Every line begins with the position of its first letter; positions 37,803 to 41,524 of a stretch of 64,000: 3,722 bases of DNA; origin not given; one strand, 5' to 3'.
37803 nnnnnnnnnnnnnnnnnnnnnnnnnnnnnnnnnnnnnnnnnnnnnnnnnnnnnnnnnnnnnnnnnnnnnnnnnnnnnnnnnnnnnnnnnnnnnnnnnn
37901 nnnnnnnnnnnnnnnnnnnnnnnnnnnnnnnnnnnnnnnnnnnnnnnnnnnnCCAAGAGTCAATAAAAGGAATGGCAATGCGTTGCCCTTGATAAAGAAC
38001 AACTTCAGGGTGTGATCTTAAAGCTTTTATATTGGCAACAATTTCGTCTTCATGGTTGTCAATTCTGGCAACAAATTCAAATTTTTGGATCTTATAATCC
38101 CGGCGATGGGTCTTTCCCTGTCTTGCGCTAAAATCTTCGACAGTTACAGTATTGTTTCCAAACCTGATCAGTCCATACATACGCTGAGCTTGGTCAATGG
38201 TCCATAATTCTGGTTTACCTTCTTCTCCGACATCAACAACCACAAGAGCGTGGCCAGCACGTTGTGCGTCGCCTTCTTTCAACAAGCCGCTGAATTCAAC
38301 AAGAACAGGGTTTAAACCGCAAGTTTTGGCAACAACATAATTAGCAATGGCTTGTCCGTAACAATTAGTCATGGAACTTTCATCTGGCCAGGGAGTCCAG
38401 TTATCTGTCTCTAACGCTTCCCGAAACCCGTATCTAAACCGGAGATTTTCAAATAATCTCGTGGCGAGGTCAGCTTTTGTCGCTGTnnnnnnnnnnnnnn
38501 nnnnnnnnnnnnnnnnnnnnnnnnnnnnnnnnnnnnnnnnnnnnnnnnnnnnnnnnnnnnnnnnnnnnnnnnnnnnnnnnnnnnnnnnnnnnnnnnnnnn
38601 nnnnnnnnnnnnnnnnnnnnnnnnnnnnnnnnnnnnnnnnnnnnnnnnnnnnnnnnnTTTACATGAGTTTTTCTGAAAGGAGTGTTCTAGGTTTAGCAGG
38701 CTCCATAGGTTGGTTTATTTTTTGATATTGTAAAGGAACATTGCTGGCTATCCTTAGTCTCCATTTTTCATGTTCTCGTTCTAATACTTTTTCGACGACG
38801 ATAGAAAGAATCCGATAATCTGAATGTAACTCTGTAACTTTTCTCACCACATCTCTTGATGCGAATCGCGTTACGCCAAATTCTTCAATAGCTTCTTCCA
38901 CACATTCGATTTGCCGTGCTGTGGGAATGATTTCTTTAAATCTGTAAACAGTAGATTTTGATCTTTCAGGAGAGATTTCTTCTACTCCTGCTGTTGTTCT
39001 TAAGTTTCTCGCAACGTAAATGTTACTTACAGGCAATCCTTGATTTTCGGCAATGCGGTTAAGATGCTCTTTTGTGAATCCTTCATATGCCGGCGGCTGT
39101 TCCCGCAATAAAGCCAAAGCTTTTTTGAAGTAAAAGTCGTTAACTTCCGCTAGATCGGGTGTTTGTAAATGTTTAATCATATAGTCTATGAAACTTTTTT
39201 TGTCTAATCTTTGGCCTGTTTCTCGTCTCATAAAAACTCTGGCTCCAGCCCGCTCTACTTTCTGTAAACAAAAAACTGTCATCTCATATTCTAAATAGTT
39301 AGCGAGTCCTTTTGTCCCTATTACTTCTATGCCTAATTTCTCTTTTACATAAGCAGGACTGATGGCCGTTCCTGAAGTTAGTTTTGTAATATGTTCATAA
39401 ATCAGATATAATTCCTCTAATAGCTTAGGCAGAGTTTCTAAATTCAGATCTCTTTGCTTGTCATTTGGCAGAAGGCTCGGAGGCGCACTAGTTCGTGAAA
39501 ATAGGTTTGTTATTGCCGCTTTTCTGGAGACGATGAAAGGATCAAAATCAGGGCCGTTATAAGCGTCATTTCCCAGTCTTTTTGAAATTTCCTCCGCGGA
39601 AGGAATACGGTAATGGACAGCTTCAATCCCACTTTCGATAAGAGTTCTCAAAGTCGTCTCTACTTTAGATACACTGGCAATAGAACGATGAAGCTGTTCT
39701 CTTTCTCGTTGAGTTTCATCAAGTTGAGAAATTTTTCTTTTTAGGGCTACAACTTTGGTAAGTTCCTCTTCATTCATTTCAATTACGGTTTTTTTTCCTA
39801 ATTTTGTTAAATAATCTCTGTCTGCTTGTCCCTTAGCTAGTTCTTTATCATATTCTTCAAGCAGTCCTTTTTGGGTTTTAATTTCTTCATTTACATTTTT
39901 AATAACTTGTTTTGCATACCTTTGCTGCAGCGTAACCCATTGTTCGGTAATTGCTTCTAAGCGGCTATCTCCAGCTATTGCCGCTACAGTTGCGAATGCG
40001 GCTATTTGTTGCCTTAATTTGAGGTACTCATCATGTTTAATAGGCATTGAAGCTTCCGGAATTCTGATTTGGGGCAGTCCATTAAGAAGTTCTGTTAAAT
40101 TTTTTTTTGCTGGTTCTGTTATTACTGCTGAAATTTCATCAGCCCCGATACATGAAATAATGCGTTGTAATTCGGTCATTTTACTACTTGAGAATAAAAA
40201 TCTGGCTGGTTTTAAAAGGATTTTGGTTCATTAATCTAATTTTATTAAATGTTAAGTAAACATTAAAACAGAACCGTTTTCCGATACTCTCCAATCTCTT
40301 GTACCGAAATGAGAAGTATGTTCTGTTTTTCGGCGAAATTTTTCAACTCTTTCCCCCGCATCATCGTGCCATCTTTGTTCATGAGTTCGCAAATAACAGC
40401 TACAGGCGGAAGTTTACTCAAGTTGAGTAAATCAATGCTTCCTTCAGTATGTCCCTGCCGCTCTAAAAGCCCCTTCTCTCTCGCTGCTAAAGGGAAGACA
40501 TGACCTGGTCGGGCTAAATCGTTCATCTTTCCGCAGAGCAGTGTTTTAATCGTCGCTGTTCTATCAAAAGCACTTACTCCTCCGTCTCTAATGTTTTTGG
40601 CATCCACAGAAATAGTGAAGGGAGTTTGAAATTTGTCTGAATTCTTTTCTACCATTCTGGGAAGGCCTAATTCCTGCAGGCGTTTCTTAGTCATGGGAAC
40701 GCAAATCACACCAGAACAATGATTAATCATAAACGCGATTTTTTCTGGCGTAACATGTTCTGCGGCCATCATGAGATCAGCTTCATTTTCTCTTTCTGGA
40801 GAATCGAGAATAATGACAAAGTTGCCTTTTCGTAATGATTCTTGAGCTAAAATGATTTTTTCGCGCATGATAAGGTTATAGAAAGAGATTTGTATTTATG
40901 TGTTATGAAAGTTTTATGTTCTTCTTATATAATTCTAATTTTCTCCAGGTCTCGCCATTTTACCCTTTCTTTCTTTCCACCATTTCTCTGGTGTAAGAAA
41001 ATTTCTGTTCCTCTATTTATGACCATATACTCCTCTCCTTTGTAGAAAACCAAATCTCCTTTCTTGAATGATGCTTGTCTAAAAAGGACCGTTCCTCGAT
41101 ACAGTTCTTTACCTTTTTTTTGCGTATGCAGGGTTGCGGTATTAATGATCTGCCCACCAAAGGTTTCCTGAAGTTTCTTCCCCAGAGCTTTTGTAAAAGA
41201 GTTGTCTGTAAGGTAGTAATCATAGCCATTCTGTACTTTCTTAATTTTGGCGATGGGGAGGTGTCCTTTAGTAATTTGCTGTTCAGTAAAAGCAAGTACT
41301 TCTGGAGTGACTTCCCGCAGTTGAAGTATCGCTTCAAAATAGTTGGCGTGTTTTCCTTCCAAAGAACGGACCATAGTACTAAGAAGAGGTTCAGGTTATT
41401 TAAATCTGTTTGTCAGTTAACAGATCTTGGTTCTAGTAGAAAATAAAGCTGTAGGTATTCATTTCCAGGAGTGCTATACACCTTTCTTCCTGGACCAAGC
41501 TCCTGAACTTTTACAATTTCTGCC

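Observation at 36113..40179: Three-gene cluster of large uncharacterised cytoplasmic proteins including a transglutaminase-like core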

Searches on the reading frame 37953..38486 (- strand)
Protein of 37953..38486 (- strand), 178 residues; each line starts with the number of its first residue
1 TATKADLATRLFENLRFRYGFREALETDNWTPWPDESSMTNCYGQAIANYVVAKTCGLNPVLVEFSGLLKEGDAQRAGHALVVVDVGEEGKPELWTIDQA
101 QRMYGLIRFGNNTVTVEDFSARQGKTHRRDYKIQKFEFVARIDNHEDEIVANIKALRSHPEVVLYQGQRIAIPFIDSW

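Call 89: search_solved_structures(query=A6, max_evalue=10, show_alignments=3)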
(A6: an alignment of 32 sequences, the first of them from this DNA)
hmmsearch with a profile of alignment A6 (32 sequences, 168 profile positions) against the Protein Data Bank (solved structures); distinct sequences matched with E-value up to 10: 1.
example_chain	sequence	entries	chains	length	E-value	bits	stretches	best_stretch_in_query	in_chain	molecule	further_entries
3d36_C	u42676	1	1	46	0.97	12.4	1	48-69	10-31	Sporulation kinase inhibitor Sda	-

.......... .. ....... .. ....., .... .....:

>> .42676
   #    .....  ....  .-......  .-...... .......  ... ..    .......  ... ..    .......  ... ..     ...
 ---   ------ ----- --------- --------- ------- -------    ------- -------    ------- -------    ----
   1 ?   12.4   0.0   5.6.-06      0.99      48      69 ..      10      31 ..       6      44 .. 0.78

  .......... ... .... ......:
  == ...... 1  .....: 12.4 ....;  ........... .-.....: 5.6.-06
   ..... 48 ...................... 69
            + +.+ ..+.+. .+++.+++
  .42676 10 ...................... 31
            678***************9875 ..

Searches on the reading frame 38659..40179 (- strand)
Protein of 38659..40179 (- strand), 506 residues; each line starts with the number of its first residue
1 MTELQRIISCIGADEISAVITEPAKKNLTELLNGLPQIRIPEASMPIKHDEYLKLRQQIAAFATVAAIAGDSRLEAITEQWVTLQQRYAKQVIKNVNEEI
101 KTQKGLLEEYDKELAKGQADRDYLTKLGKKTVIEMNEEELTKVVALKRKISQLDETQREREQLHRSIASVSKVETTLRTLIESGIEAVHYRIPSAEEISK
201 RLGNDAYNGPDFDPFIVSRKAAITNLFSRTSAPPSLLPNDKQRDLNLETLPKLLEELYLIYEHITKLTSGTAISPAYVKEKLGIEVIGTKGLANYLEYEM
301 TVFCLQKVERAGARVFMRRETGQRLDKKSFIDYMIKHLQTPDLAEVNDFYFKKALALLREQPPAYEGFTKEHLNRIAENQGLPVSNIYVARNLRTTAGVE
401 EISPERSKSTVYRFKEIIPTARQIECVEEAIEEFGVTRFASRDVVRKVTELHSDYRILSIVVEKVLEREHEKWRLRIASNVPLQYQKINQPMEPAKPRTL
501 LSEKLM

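Call 3: search_protein_families(library=pfam, proteins=[window:38659-40179:-], max_evalue=0.01)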
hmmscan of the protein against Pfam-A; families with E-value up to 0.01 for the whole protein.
window:38659-40179:- (506 aa): 0 families

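Call 4: search_protein_families(library=ncbifam, proteins=[window:38659-40179:-], max_evalue=0.01)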
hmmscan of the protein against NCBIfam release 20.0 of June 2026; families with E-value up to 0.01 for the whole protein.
window:38659-40179:- (506 aa): 0 families

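Call 8: search_protein_families(library=padloc, proteins=[window:38659-40179:-], max_evalue=0.1)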
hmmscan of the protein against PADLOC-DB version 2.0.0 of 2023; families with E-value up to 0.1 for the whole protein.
window:38659-40179:- (506 aa): 2 families
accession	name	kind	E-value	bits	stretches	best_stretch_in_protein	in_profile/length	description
PDLC03865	LmuB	-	0.0033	13.6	1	76-190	737-852/1007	-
PDLC03862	LmuB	-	0.047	10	1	86-204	374-493/643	-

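Call 10: search_solved_structures(query=window:38659-40179:-, max_evalue=10)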
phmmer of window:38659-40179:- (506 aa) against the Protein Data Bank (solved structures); distinct sequences matched with E-value up to 10: 0.

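Call 12: find_homologous_proteins(query=window:38659-40179:-)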
Query window:38659-40179:- (506 aa): 5 proteins with E <= 0.001 among 8000 candidates.
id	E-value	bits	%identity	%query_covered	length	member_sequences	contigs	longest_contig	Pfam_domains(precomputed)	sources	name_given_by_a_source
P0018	0.0e+0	1094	100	100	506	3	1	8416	-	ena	-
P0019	6.0e-136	472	46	98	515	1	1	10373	-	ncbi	-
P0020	1.9e-133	464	47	97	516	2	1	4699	-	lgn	-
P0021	1.2e-124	435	43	95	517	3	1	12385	-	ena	-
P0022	6.1e-98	347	40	96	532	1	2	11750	-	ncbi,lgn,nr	ncbi:hypothetical protein HYS47_03960 [Candidatus Woesearchaeota archaeon]|nr:hypothetical protein [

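Call 32: search_solved_structures(query=A3, max_evalue=10, show_alignments=1)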
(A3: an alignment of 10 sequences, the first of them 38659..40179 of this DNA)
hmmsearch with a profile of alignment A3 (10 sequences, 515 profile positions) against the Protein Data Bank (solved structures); distinct sequences matched with E-value up to 10: 1.
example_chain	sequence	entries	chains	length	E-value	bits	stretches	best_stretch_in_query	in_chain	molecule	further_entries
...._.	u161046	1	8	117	0.44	12.3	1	102-171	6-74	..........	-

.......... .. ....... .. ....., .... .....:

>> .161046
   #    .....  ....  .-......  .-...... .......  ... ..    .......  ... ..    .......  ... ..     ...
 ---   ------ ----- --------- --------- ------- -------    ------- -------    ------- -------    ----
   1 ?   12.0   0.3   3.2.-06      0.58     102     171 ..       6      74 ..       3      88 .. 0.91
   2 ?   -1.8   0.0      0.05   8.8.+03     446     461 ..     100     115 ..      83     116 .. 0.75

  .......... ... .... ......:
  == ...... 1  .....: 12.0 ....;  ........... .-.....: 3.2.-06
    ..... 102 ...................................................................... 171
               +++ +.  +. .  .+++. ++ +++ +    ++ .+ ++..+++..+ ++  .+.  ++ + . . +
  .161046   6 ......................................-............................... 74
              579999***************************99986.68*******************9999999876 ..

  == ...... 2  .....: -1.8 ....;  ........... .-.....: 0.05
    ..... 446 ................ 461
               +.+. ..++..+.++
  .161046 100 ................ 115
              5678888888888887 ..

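Call 35: find_homologous_proteins(query=A3)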
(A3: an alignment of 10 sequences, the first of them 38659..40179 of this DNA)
Query A3 (10 sequences) (506 aa, profile of the alignment): 5 proteins with E <= 0.001 among 8000 candidates.
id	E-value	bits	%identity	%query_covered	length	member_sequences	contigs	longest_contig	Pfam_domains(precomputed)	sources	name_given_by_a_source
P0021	3.2e-236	803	43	95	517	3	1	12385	-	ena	-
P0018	5.5e-227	773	100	100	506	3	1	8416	-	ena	-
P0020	4.3e-226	770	47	97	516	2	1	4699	-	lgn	-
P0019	1.1e-217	742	46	98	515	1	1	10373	-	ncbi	-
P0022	3.5e-209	714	40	96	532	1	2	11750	-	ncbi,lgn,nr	ncbi:hypothetical protein HYS47_03960 [Candidatus Woesearchaeota archaeon]|nr:hypothetical protein [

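Call 42: search_protein_families(library=pfam, alignment_id=A3, max_evalue=1)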
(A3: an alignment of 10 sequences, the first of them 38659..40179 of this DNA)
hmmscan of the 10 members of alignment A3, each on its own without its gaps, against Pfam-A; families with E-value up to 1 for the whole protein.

A. member 1, window:38659-40179:- (506 aa): 1 family
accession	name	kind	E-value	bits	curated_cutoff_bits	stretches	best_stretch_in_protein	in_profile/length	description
PF13851.11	GAS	-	0.62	9.8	32.3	1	89-187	90-188/200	Growth-arrest specific micro-tubule binding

B. families by the number of members that match (of 10 scanned): 12 families
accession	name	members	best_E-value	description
PF00392.27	GntR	2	0.042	Bacterial regulatory proteins, gntR family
PF02601.20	Exonuc_VII_L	2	0.12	Exonuclease VII, large subunit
PF22203.1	Sca2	1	0.028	Surface cell antigen Sca2 helical repeat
PF05859.17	Mis12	1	0.098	Mis12 protein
PF17452.7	YnfE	1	0.11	Uncharacterized YnfE-like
PF16566.10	CREPT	1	0.15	Cell-cycle alteration and expression-elevated protein in tumour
PF13586.12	DDE_Tnp_1_2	1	0.21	Transposase DDE domain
PF12923.12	RRP7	1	0.24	Ribosomal RNA-processing protein 7 (RRP7) C-terminal domain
PF18679.7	HTH_57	1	0.24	ThcOx helix turn helix domain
PF12397.13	U3snoRNP10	1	0.32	U3 small nucleolar RNA-associated protein 10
PF13851.11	GAS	1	0.62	Growth-arrest specific micro-tubule binding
PF17675.6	APG6_N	1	0.84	Apg6 coiled-coil region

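Call 52: predict_structure(alignment_id=A4)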
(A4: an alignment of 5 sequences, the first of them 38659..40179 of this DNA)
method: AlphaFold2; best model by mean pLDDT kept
length: 506 residues; sequences in the alignment: 5
mean_pLDDT: 76.1   pTM: 0.43
mean pLDDT of the five models: 76.1, 76.1, 71.5, 59.4, 59.3
residues with pLDDT >= 90: 79; 70-90: 304; 50-70: 72; < 50: 51
segments of 3 or more residues with pLDDT < 50: 218-247, 298-303, 492-506
pLDDT, mean of each block of 10 residues (from residue 1): 67 63 75 81 85 90 83 86 91 89 87 88 83 78 86 89 81 80 76 89 79 60 28 30 48 81 74 75 72 55 51 63 70 72 80 89 89 85 83 89 69 90 91 87 91 85 91 86 80 44 32
secondary structure, 60 per line:
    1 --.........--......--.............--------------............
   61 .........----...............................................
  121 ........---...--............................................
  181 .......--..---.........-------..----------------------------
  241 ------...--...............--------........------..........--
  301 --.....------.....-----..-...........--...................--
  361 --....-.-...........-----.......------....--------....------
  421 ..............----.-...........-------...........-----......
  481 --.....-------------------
elements in order: H3-11 H14-19 H22-34 H49-69 H74-128 H137-187 H195-203 H252-266 H275-282 H289-298 E303-307 E314-318 H327-337 H340-358 H363-366 H370-380 H386-392 E399-402 E411-414 H421-434 H441-451 H459-469 E475-480 E483-487

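Call 56: fold_search(model_id=the predicted structure, library=pdb)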
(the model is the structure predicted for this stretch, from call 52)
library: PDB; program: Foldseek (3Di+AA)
matches with E <= 10: 522; with E <= 0.001: 0
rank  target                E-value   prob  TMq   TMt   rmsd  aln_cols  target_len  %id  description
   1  8iue_P                3.6e-03  0.97  0.13  0.19  16.9       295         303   14  RNA polymerase III pre-initiation complex melting complex 1 (released 2023-05-24)
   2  8wqa_A                6.3e-03  0.54  0.13  0.09  33.7       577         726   10  Cryo-EM structure of CUL2-RBX1-ELOB-ELOC-FEM1B bound with the C-degron of CCDC89 (conformation 1) (released 2024-04-03)
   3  3rtr_A                2.3e-02  0.51  0.13  0.18  27.7       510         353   10  A RING E3-substrate complex poised for ubiquitin-like protein transfer: structural insights into cullin-RING ligases (released 2011-07-20)
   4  7z8t_C                2.6e-02  0.28  0.13  0.10  33.2       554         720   12  CAND1-SCF-SKP2 CAND1 engaged SCF rocked (released 2023-04-19)
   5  7b5n_C                3.7e-02  0.33  0.12  0.14  29.1       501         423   12  Ubiquitin ligation to F-box protein substrates by SCF-RBR E3-E3 super-assembly: NEDD8-CUL1-RBX1-UBE2L3~Ub~ARIH1. (released 2021-02-10)
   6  8ij1_A                3.9e-02  0.30  0.12  0.09  35.1       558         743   11  Protomer 1 and 2 of the asymmetry trimer of the Cul2-Rbx1-EloBC-FEM1B ubiquitin ligase complex (released 2024-02-28)
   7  7oni_C                3.9e-02  0.25  0.13  0.11  33.4       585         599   11  Structure of Neddylated CUL5 C-terminal region-RBX2-ARIH2* (released 2021-09-15)
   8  4a0c_C                4.1e-02  0.33  0.14  0.10  33.5       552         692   12  Structure of the CAND1-CUL4B-RBX1 complex (released 2011-11-30)
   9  8wqc_C                4.3e-02  0.21  0.12  0.09  34.7       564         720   10  cryo-EM structure of neddylated CUL2-RBX1-ELOB-ELOC-FEM1B bound with the C-degron of CDK5R1 (released 2024-04-03)
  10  3rtr_E                4.7e-02  0.35  0.13  0.18  28.0       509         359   10  A RING E3-substrate complex poised for ubiquitin-like protein transfer: structural insights into cullin-RING ligases (released 2011-07-20)
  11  3cuq_A                5.4e-02  0.93  0.12  0.25  14.0       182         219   14  Integrated structural and functional model of the human ESCRT-II complex (released 2008-11-04)
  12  8cdj_C                5.4e-02  0.25  0.13  0.10  32.2       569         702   12  CAND1 b-hairpin++-SCF-SKP2 CAND1 rolling SCF engaged (released 2023-04-19)
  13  9efm_J                5.6e-02  0.33  0.12  0.18  29.6       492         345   12  Cryo-EM structure of COP9 signalosome precatalytic state with neddylated cullin-1 (released 2025-12-03)
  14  3rtr_G                6.5e-02  0.35  0.14  0.18  27.3       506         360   10  A RING E3-substrate complex poised for ubiquitin-like protein transfer: structural insights into cullin-RING ligases (released 2011-07-20)
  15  6v9i_C                6.5e-02  0.25  0.14  0.11  29.0       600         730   10  cryo-EM structure of Cullin5 bound to RING-box protein 2 (Cul5-Rbx2) (released 2020-04-29)
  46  4esf                  3.7e-01  1.00  0.11  0.47   3.0        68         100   19  Crystal structure of PadR-like transcriptional regulator (BCE3449) from Bacillus cereus strain ATCC 10987 (released 2012-12-05)
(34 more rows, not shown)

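Call 64: search_protein_families(library=phrogs, proteins=[window:38659-40179:-], max_evalue=0.1)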
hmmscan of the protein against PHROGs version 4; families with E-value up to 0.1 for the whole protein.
window:38659-40179:- (506 aa): 2 families
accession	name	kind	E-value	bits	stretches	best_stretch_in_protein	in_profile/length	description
phrog_167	-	tail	0.075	11.6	1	49-172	98-232/1555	tail length tape measure protein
phrog_14116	-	unknown function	0.078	14.4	0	307-361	19-78/88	-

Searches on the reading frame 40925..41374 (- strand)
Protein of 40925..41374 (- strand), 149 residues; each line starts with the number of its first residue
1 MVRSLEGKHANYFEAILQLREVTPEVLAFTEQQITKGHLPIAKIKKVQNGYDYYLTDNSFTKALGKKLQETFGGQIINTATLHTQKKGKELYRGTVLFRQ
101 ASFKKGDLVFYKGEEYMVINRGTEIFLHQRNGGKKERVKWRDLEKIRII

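Call 3: search_protein_families(library=pfam, proteins=[window:40925-41374:-], max_evalue=0.01)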
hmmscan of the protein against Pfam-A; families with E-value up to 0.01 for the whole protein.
window:40925-41374:- (149 aa): 2 families
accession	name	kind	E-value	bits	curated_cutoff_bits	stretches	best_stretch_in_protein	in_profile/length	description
PF04981.18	NMD3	-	2.8e-12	47.1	24.9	1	9-97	141-240/243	NMD3 family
PF00877.26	NLPC_P60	-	0.0049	17.3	23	0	81-132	38-83/105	NlpC/P60 family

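Call 4: search_protein_families(library=ncbifam, proteins=[window:40925-41374:-], max_evalue=0.01)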
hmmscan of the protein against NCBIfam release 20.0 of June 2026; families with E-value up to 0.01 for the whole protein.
window:40925-41374:- (149 aa): 0 families
